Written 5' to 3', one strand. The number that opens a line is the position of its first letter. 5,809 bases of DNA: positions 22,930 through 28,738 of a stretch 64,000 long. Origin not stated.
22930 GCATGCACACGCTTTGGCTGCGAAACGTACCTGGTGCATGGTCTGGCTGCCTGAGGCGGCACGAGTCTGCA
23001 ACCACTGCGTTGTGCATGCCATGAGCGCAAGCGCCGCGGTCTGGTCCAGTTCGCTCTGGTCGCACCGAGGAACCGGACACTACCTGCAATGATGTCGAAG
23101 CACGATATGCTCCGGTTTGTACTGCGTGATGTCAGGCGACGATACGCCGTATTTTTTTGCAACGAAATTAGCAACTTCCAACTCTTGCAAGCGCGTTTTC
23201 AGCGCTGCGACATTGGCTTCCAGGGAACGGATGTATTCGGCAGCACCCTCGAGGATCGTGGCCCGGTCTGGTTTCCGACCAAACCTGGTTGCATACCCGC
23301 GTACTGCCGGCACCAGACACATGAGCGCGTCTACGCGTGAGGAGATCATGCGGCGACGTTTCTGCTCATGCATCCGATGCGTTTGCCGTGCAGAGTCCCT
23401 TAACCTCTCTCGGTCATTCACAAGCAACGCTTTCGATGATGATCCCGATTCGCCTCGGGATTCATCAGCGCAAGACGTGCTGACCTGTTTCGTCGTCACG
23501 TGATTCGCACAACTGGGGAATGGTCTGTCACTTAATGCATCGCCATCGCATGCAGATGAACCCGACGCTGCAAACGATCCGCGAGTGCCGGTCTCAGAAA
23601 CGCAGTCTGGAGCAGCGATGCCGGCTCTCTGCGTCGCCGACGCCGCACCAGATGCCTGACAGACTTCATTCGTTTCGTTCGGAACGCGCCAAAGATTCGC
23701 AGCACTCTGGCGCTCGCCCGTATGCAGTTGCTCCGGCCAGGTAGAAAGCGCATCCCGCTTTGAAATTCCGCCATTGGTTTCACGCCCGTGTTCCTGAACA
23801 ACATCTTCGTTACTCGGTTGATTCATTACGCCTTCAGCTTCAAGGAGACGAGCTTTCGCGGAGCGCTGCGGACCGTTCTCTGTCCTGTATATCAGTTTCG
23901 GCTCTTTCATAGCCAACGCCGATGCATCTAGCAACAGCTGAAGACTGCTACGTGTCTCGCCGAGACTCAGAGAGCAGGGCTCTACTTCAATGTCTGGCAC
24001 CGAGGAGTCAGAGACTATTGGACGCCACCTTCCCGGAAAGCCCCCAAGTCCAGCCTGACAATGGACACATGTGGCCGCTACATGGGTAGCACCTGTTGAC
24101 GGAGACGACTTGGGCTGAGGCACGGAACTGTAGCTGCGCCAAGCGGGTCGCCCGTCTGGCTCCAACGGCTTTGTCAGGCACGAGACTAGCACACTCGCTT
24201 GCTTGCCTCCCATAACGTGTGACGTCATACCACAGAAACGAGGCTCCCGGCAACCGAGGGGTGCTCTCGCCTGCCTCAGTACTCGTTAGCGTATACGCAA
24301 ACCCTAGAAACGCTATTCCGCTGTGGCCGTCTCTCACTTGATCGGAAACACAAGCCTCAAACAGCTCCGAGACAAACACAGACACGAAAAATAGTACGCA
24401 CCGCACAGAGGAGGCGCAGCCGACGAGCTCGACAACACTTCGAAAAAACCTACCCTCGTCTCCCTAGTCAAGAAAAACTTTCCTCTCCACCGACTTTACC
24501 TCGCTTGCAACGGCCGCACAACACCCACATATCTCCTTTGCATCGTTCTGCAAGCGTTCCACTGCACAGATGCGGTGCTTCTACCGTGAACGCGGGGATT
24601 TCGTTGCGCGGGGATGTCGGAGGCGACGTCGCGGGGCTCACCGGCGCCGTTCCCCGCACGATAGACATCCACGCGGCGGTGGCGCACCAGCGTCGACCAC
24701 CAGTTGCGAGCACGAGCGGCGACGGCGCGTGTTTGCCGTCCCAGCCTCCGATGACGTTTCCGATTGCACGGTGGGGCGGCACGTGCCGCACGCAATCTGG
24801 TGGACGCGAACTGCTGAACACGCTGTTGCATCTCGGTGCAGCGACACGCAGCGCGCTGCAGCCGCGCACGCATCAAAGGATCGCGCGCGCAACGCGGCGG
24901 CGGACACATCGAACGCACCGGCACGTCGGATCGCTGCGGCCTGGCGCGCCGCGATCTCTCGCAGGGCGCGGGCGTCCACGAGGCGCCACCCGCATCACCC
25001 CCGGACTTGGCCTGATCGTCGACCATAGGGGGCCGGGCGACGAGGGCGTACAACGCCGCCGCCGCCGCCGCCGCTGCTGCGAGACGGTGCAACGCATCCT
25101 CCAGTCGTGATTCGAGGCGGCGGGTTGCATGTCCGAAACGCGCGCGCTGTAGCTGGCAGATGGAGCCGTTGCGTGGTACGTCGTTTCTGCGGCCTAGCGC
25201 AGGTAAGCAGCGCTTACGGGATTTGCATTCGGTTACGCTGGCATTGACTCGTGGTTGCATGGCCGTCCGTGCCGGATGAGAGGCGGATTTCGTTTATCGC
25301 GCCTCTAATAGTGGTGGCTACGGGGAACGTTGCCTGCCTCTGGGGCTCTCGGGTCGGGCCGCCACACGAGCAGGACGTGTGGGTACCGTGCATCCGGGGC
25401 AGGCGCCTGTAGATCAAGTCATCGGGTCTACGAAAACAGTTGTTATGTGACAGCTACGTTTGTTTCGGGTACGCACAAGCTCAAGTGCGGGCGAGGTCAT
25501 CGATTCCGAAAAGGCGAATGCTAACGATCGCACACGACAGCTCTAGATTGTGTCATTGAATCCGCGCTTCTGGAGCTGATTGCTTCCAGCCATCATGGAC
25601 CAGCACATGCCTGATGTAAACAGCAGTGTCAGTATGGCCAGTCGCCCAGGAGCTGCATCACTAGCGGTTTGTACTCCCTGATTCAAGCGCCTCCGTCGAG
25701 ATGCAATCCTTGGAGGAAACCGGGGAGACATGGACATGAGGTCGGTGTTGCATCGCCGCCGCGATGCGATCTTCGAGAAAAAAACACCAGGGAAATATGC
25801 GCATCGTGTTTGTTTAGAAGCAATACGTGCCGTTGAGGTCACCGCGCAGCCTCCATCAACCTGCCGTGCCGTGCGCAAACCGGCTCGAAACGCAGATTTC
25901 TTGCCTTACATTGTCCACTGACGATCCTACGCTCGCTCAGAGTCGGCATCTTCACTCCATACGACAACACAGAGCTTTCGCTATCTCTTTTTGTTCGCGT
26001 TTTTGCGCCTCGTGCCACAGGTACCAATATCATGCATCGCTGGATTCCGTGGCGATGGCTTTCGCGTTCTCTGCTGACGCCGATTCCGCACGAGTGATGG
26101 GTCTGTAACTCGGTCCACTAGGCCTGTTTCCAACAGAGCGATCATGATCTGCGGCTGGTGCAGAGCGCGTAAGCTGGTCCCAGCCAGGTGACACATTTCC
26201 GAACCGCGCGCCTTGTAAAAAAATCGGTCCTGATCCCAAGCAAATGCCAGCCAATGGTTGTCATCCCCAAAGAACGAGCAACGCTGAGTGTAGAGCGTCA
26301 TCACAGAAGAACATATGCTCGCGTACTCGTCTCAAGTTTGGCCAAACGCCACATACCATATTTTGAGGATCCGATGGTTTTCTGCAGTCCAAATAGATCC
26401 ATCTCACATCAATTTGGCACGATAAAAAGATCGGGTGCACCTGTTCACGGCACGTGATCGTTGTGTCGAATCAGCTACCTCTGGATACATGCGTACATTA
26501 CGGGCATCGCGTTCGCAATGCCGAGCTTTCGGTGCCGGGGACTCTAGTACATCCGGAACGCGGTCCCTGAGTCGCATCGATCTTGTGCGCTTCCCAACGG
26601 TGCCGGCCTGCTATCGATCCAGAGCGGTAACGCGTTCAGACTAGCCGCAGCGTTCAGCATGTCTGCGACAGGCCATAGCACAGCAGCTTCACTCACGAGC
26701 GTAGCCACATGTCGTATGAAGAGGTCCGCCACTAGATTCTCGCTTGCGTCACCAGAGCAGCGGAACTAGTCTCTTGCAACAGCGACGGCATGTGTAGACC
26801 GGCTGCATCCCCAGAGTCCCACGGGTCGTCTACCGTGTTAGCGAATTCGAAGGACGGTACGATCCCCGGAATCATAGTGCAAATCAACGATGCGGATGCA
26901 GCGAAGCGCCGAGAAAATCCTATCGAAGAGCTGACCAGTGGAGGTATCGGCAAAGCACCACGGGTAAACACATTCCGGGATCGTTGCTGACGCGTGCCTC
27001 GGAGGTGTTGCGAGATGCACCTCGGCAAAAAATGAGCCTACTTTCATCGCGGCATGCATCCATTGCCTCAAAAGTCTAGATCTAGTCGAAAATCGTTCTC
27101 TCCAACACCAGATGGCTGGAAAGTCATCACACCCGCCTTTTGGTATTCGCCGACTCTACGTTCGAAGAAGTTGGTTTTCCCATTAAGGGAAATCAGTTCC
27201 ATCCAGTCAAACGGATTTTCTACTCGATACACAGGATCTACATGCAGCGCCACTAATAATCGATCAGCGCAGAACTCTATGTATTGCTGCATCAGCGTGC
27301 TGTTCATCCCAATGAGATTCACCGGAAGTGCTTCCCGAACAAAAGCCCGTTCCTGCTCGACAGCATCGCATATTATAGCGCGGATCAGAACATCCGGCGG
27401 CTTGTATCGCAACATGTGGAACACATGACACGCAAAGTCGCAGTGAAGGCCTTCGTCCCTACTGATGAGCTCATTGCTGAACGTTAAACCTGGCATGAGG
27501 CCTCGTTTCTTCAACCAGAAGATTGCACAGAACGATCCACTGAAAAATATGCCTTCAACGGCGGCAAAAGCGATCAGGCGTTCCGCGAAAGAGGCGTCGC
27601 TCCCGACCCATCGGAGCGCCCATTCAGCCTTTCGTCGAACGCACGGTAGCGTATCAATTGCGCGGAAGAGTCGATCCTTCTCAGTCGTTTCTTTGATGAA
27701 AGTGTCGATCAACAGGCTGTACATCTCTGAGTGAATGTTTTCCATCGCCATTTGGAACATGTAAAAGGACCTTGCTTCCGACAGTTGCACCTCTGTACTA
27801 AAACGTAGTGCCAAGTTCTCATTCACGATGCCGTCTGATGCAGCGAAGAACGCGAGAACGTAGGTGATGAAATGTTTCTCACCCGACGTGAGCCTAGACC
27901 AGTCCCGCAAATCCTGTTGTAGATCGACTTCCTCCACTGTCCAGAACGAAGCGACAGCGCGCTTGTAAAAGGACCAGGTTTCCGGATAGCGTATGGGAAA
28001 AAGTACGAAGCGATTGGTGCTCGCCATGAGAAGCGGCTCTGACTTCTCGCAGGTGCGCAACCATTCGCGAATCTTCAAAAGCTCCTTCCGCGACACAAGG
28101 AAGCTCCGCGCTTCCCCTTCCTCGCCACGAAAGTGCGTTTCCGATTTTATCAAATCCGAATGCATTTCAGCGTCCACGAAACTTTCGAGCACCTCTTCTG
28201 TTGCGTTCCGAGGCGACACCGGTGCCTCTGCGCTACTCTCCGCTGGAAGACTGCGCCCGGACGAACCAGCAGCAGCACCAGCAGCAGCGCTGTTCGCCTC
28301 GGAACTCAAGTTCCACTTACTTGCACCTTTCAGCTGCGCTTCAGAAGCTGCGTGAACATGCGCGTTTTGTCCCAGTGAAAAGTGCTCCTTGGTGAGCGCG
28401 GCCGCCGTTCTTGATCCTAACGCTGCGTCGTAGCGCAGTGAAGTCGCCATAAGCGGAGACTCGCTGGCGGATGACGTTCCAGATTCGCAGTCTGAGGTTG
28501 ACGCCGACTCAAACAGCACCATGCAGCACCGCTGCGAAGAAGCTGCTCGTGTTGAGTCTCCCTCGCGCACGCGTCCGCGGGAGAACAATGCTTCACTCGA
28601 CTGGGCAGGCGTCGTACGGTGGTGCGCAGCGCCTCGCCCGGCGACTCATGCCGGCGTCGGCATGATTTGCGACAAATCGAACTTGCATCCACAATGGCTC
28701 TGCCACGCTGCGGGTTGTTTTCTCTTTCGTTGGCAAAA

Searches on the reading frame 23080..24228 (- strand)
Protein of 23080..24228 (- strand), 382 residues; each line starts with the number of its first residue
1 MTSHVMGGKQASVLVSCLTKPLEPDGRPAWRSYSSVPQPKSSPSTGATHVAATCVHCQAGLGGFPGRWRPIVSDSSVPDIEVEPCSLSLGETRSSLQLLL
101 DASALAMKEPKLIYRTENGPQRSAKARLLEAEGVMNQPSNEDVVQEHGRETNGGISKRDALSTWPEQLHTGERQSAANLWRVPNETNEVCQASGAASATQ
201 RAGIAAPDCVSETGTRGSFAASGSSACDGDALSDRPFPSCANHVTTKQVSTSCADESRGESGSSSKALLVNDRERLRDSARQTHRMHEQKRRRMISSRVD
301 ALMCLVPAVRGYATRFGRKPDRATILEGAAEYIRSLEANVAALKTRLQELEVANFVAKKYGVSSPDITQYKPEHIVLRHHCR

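Call 41: search_protein_families(library=pfam, proteins=[window:23080-24228:-], max_evalue=0.001)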
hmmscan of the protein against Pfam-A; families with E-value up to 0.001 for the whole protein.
window:23080-24228:- (382 aa): 1 family
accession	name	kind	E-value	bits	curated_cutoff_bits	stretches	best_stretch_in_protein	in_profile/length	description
PF00010.31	HLH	-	1.6e-09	37.9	20.7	1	281-337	2-53/53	Helix-loop-helix DNA-binding domain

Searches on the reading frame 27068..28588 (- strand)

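Call 41: search_protein_families(library=pfam, proteins=[window:27068-28588:-], max_evalue=0.001)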
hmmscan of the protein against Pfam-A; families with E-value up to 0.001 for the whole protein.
window:27068-28588:- (506 aa): 1 family
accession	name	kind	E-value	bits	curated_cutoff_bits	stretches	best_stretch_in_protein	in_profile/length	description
PF00268.27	Ribonuc_red_sm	-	3.6e-108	361.6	33.6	1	193-459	1-281/281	Ribonucleotide reductase, small chain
